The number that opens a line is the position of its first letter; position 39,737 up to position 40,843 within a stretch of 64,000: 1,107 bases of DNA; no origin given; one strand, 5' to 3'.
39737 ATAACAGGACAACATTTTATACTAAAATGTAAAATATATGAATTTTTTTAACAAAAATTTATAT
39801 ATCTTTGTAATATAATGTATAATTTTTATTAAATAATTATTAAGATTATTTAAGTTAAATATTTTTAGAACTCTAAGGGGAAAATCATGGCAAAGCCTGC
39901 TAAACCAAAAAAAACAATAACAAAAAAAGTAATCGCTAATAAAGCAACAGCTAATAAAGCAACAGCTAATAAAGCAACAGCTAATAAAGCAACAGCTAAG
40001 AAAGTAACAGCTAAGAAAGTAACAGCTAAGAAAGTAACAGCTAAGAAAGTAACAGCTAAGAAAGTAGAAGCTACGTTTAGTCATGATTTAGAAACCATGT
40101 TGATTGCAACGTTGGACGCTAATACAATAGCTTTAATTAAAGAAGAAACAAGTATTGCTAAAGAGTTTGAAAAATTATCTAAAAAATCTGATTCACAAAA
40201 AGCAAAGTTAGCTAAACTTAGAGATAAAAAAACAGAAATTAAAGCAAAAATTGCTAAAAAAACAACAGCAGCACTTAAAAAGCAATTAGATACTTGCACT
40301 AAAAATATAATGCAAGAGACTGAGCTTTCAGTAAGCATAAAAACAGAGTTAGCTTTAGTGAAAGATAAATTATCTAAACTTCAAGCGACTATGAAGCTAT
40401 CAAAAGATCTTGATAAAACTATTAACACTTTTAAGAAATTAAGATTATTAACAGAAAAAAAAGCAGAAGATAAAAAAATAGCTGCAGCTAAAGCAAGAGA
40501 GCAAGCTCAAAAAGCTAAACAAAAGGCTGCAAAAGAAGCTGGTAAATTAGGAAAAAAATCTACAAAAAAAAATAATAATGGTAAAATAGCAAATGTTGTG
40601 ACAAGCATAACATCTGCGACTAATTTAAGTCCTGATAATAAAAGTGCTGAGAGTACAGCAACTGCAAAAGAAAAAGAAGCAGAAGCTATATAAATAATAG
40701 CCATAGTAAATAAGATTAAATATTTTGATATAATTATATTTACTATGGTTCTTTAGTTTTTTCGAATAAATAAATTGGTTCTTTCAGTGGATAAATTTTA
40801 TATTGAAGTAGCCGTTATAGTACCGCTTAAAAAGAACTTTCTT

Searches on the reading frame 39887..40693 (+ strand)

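Call 30: search_protein_families(library=pfam, proteins=[window:39887-40693:+], max_evalue=0.00001)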
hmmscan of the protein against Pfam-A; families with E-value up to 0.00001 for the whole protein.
window:39887-40693:+ (268 aa): 1 family
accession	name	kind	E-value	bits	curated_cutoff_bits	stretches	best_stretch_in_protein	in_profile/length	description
PF07382.16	HC2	-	3.9e-06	27.6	40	1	3-60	62-120/194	Histone H1-like nucleoprotein HC2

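Call 50: search_protein_families(library=ncbifam, proteins=[window:39887-40693:+], max_evalue=0.01)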
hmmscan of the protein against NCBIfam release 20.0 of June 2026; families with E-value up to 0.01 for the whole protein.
window:39887-40693:+ (268 aa): 0 families
